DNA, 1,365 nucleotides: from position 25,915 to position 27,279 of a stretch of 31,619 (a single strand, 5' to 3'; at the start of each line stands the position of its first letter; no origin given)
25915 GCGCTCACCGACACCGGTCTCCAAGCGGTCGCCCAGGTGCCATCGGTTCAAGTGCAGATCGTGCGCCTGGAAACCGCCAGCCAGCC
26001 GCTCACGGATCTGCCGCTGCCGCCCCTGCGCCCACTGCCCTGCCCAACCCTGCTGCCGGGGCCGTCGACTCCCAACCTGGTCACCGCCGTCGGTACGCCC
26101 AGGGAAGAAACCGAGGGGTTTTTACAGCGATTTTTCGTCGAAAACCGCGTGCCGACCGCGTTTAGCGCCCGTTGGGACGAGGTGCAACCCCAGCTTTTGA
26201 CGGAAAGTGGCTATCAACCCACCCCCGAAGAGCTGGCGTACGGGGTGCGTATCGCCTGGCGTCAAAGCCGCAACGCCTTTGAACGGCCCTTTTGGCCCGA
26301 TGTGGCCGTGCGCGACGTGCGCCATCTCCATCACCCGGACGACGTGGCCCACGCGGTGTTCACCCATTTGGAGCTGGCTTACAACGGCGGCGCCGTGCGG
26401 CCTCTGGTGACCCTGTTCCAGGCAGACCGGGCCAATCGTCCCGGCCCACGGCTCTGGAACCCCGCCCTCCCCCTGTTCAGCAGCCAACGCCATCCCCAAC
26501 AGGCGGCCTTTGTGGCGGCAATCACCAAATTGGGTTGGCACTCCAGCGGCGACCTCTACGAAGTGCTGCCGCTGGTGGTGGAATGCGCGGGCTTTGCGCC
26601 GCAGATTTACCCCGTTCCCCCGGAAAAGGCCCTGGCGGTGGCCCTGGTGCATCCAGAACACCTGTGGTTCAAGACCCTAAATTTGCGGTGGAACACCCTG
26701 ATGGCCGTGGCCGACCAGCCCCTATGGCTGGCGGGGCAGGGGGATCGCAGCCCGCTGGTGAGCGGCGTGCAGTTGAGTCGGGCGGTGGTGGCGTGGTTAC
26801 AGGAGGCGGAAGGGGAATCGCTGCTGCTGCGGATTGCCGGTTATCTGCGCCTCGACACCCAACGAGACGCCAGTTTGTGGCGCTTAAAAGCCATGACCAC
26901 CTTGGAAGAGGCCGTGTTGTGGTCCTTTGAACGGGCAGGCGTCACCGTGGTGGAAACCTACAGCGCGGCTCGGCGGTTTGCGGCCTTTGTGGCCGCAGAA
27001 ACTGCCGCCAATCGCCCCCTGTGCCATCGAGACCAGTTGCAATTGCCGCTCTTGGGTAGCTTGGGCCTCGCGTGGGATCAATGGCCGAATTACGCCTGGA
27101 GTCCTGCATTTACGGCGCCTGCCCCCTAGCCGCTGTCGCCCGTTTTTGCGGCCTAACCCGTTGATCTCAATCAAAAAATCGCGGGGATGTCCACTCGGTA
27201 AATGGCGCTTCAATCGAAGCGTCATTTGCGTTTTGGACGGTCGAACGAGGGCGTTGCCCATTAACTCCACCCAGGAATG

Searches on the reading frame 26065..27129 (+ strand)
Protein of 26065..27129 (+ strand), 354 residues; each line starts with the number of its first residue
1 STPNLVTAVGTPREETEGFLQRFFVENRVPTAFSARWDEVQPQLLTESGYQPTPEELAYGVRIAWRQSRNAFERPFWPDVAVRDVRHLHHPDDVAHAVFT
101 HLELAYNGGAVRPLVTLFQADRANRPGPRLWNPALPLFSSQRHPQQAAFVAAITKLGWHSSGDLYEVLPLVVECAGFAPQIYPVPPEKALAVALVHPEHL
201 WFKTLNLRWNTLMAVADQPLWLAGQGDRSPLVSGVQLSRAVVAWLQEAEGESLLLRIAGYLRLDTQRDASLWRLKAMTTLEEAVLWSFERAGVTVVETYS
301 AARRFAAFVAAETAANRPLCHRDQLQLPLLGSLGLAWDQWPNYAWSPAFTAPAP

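Call 26: search_solved_structures(query=window:26065-27129:+, max_evalue=0.00001, show_alignments=2)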
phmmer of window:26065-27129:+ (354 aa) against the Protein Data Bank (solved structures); distinct sequences matched with E-value up to 0.00001: 81 (the best 60 are shown).
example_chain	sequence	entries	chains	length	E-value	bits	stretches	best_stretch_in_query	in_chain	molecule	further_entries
2flq_A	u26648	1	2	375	3.4e-45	158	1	36-319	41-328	Nitric Oxide Synthase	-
9q05_A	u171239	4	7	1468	3.7e-40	141.4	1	35-324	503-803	Nitric oxide synthase | Ferredoxin--NADP reductase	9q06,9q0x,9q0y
9q15_B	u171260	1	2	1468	4.5e-40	141.1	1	35-324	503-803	Nitric oxide synthase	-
2an2_A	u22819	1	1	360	4.1e-38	134.7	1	15-321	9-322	P332G A333S double mutant of Nitric Oxide Synthase from Bacillus subtilis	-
2an0_A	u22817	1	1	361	7.5e-38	133.8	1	15-320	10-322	Nitric Oxide Synthase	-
1m7z_A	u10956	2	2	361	1.3e-37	133.1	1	17-320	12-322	Nitric oxide synthase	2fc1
2amo_A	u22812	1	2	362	3.1e-37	131.8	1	15-320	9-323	Nitric oxide synthase oxygenase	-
2fc2_A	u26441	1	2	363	5e-37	131.1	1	17-320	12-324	Nitric Oxide Synthase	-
1m7v_A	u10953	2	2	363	6e-37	130.9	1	17-320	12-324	Nitric Oxide Synthase | Nitric oxide synthase oxygenase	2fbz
1noc_A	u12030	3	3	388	9.9e-36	126.9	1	33-349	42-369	INDUCIBLE NITRIC OXIDE SYNTHASE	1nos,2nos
4ux6_B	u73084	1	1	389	1e-35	126.8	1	33-349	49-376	NITRIC OXIDE SYNTHASE, INDUCIBLE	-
1dd7_A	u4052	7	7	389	1e-35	126.8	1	33-349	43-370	INDUCIBLE NITRIC OXIDE SYNTHASE | nitric oxide synthase, inducible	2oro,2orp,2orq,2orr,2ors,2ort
1jwk_A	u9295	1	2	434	1.1e-35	126.7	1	33-349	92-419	Nitric Oxide Synthase, Inducible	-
1n2n_A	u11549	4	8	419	1.3e-35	126.5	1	33-349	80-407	Inducible Nitric Oxide Synthase | Nitric oxide synthase, inducible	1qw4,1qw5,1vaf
1dwv_A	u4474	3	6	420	1.3e-35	126.5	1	33-349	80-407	NITRIC OXIDE SYNTHASE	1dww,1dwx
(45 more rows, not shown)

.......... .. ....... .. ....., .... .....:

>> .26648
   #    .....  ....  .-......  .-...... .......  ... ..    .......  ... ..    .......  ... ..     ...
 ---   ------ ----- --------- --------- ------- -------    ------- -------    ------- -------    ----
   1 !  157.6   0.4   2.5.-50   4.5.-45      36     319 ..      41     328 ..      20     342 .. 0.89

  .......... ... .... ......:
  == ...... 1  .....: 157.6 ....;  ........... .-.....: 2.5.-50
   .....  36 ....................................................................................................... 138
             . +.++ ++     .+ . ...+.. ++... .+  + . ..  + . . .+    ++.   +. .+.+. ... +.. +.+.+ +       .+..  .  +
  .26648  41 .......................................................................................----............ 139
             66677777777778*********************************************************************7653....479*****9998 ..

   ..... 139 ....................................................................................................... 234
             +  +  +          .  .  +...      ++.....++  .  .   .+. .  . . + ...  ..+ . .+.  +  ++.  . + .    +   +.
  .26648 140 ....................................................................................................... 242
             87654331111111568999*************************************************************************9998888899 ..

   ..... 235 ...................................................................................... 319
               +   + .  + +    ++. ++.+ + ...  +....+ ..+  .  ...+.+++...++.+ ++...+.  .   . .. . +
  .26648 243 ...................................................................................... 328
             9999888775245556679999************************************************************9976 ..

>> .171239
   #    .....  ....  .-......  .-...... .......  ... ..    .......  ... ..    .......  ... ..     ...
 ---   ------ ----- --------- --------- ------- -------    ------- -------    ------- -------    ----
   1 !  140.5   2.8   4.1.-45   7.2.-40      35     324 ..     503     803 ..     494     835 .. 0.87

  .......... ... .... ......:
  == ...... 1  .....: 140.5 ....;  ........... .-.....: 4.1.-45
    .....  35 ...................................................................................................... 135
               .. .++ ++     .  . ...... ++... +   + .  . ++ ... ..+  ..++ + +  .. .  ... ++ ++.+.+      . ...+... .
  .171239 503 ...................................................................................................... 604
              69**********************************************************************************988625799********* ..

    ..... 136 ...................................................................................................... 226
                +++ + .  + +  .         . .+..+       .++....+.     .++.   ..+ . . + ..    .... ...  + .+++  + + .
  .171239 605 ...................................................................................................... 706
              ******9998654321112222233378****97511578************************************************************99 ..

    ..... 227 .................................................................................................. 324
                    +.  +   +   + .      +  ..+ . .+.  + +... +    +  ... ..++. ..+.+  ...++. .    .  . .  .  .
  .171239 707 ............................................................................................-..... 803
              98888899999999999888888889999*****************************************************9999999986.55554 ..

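Call 32: find_homologous_proteins(query=window:26065-27129:+, max_evalue=1e-20)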
Query window:26065-27129:+ (354 aa): 8 proteins with E <= 1e-20 among 8000 candidates.
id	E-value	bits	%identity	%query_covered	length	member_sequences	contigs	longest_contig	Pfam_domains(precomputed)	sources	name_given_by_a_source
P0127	5.2e-52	195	37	85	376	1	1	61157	PF02898.21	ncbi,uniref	ncbi:nitric-oxide synthase [Streptacidiphilus sp. MAP12-33]|uniref:nitric oxide synthase oxygenase n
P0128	8.6e-49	185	36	87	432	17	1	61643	PF02898.21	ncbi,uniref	ncbi:nitric oxide synthase oxygenase [Kitasatospora misakiensis]|uniref:Nitric oxide synthase oxygen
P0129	2.1e-40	157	34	85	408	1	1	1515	PF02898.21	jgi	jgi:nitric-oxide synthase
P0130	1.9e-38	151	33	86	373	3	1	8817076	PF02898.21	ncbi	ncbi:nitric oxide synthase oxygenase [Actinosynnema sp. CA-248983]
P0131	4.2e-38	150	35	83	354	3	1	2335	PF02898.21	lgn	-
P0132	1.1e-37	148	33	85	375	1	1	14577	PF02898.21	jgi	jgi:nitric-oxide synthase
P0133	1.3e-36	145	34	86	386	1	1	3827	PF02898.21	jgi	jgi:nitric-oxide synthase, bacterial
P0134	8.7e-34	135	33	88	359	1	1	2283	PF02898.21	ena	-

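Call 42: search_protein_representatives(protein=window:26065-27129:+)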
Query: 354 residues. Proteins with E-value up to 0.001 (for the whole library): 806; up to 1e-10: 470; up to 1e-30: 96. The best 150 are listed.
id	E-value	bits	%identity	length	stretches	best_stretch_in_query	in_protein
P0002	5.7e-161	552.1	69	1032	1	3-352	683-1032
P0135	1.9e-61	224.7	38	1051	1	6-351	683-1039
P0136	3.3e-54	200.9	37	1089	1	7-338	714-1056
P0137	7.7e-53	196.4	36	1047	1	7-349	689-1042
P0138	2.7e-51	191.2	36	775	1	11-349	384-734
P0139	5.2e-50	187.0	36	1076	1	13-321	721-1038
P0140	1.3e-49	185.7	35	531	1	9-354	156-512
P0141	3.2e-49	184.5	35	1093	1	11-354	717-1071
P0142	7.4e-48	180.0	34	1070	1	10-319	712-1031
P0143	4.7e-47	177.3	34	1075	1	8-349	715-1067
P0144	1.4e-46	175.7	32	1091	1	10-330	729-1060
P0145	1.8e-46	175.4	38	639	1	10-332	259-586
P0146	1.9e-46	175.3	34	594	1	15-321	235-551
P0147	2.0e-46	175.2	34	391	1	15-349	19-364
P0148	6.9e-46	173.5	34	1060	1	14-334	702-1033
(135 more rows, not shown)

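Call 44: find_encoding_contigs(protein=P0135, flank=8000, max_places=3)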
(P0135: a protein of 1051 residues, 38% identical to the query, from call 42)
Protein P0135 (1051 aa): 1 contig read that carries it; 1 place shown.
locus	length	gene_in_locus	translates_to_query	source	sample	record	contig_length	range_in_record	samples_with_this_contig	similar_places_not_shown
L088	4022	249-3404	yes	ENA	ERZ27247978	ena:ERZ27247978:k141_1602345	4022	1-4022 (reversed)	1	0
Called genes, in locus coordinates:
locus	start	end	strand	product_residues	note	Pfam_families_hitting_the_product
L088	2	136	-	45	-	?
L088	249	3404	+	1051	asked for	PF00027:cNMP_binding, PF04324:Fer2_BFD (weak), PF02898:NO_synthase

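Call 45: search_protein_families(library=pfam, proteins=[P0135, P0136, P0137, P0139, P0141, P0142, P0143, P0144], max_evalue=0.0001)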
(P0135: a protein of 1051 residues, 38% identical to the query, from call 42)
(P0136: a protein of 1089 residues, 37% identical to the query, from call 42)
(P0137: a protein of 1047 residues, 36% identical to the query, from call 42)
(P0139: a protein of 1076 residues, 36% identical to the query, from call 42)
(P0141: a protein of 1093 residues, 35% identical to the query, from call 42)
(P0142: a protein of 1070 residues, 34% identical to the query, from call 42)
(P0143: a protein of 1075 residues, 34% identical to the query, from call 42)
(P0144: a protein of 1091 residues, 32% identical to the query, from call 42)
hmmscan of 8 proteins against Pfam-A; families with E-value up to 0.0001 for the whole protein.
P0135 (1051 aa): 3 families
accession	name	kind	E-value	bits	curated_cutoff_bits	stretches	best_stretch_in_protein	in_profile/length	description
PF02898.20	NO_synthase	-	4.5e-137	457.3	22.7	1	691-1043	7-360/362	Nitric oxide synthase, oxygenase domain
PF00027.35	cNMP_binding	-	6.9e-33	112.9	27.5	2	161-245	2-87/89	Cyclic nucleotide-binding domain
PF04324.20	Fer2_BFD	-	1.1e-07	32.5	26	1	386-431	3-48/50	BFD-like [2Fe-2S] binding domain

P0136 (1089 aa): 5 families
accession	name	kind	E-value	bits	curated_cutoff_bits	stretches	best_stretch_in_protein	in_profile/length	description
PF02898.20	NO_synthase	-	4.6e-160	532.9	22.7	1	718-1075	4-361/362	Nitric oxide synthase, oxygenase domain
PF00027.35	cNMP_binding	-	6.7e-45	151.4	27.5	2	161-246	2-88/89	Cyclic nucleotide-binding domain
PF00970.30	FAD_binding_6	-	8.3e-13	49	21.1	1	451-543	5-97/99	Oxidoreductase FAD-binding domain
PF04324.20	Fer2_BFD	-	2.5e-12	47.4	26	1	394-440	2-48/50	BFD-like [2Fe-2S] binding domain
PF00175.26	NAD_binding_1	-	5.7e-07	30.6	22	1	558-652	4-108/109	Oxidoreductase NAD-binding domain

P0137 (1047 aa): 3 families
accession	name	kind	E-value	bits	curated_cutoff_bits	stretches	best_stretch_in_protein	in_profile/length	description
PF02898.20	NO_synthase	-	3.3e-129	431.4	22.7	1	696-1045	7-357/362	Nitric oxide synthase, oxygenase domain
PF00027.35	cNMP_binding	-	6e-29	100.3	27.5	2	31-113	4-84/89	Cyclic nucleotide-binding domain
PF04324.20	Fer2_BFD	-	6.1e-09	36.5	26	1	385-433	1-49/50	BFD-like [2Fe-2S] binding domain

P0139 (1076 aa): 3 families
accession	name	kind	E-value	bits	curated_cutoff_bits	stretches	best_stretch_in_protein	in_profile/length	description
PF02898.20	NO_synthase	-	9.5e-156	518.7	22.7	1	719-1076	4-362/362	Nitric oxide synthase, oxygenase domain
PF00027.35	cNMP_binding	-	1.4e-43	147.2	27.5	2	36-120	4-88/89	Cyclic nucleotide-binding domain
PF04324.20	Fer2_BFD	-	4.6e-10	40.1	26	1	394-442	1-49/50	BFD-like [2Fe-2S] binding domain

P0141 (1093 aa): 4 families
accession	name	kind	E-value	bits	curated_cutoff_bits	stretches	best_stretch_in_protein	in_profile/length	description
PF02898.20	NO_synthase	-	3.6e-132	441.1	22.7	1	719-1073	6-361/362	Nitric oxide synthase, oxygenase domain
PF00027.35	cNMP_binding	-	2.3e-30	104.8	27.5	2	46-134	2-88/89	Cyclic nucleotide-binding domain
PF04324.20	Fer2_BFD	-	4e-08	33.9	26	1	399-446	1-49/50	BFD-like [2Fe-2S] binding domain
PF00970.30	FAD_binding_6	-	6.8e-05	23.6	21.1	0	480-544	29-95/99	Oxidoreductase FAD-binding domain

P0142 (1070 aa): 5 families
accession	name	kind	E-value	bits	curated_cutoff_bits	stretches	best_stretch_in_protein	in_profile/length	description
PF02898.20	NO_synthase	-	1.8e-151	504.6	22.7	1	716-1070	7-361/362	Nitric oxide synthase, oxygenase domain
PF00027.35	cNMP_binding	-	7.9e-37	125.6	27.5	2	32-118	3-88/89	Cyclic nucleotide-binding domain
PF00175.26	NAD_binding_1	-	1.1e-12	48.9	22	1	555-651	2-107/109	Oxidoreductase NAD-binding domain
PF00970.30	FAD_binding_6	-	6.7e-12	46.1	21.1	1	448-543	3-98/99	Oxidoreductase FAD-binding domain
PF04324.20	Fer2_BFD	-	5.1e-10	40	26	1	392-439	1-48/50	BFD-like [2Fe-2S] binding domain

P0143 (1075 aa): 4 families
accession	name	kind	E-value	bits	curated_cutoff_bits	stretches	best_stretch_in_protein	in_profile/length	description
PF02898.20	NO_synthase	-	4.5e-132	440.8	22.7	1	718-1074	4-361/362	Nitric oxide synthase, oxygenase domain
PF00027.35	cNMP_binding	-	1.4e-27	95.9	27.5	2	40-127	4-89/89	Cyclic nucleotide-binding domain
PF04324.20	Fer2_BFD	-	1.4e-07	32.2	26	1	400-441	1-43/50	BFD-like [2Fe-2S] binding domain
PF00970.30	FAD_binding_6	-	6.8e-05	23.6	21.1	0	488-552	31-97/99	Oxidoreductase FAD-binding domain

P0144 (1091 aa): 4 families
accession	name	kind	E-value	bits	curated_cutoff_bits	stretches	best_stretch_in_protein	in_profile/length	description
PF02898.20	NO_synthase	-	1.3e-146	488.6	22.7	1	730-1088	4-361/362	Nitric oxide synthase, oxygenase domain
PF00027.35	cNMP_binding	-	8.7e-34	115.8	27.5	2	169-253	2-89/89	Cyclic nucleotide-binding domain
PF04324.20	Fer2_BFD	-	7.7e-13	49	26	1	403-450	1-48/50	BFD-like [2Fe-2S] binding domain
PF00970.30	FAD_binding_6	-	1.8e-10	41.5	21.1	1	459-554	3-98/99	Oxidoreductase FAD-binding domain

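Call 46: find_encoding_contigs(protein=P0136, flank=6000, max_places=2)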
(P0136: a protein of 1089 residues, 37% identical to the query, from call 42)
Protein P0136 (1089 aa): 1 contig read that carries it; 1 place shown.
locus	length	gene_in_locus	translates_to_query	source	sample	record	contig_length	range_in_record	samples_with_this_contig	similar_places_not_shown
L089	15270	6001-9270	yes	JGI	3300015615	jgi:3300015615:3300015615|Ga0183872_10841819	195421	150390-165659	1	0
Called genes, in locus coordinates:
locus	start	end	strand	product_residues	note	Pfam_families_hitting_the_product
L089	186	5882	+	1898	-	PF00005:ABC_tran (faint), PF01443:Viral_helicase1 (faint), PF01583:APS_kinase (faint), PF02463:SMC_N (faint), PF02492:cobW (faint), PF17760:UvrA_inter, PF17755:UvrA_DNA-bind, PF17760:UvrA_inter, +19 more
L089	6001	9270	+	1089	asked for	PF00027:cNMP_binding, PF04324:Fer2_BFD, PF00970:FAD_binding_6, PF00175:NAD_binding_1 (weak), PF02898:NO_synthase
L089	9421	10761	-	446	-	-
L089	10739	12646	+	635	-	PF05157:MshEN, PF00437:T2SSE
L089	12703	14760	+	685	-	-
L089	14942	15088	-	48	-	-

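Call 47: find_encoding_contigs(protein=P0137, flank=6000, max_places=2)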
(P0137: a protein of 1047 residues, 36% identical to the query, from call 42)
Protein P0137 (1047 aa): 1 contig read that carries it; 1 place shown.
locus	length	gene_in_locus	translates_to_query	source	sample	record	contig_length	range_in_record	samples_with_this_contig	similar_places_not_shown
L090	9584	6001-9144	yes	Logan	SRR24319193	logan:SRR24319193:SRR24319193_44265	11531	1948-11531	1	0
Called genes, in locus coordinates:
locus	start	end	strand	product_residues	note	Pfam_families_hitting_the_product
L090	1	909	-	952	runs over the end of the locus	?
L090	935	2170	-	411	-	PF25917:BSH_RND, PF25876:HH_MFP_RND (weak), PF25967:RND-MFP_C (faint)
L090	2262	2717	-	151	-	PF07963:N_methyl (weak), PF16732:ComP_DUS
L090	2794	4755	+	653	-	PF02518:HATPase_c (faint), PF13589:HATPase_c_3, PF01119:DNA_mis_repair, PF08676:MutL_C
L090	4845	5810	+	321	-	PF01745:IPT (weak), PF01715:IPPT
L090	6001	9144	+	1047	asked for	PF00027:cNMP_binding, PF04324:Fer2_BFD, PF02898:NO_synthase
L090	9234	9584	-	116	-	?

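Call 48: find_encoding_contigs(protein=P0139, flank=6000, max_places=2)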
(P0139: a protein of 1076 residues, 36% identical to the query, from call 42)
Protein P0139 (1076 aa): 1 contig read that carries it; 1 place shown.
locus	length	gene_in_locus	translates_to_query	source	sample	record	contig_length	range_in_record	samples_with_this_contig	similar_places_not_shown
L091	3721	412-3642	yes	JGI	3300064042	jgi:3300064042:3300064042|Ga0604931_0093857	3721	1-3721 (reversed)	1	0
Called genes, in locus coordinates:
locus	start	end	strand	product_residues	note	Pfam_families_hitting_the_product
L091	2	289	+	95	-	?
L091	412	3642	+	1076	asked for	PF00027:cNMP_binding, PF04324:Fer2_BFD, PF02898:NO_synthase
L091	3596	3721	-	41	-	?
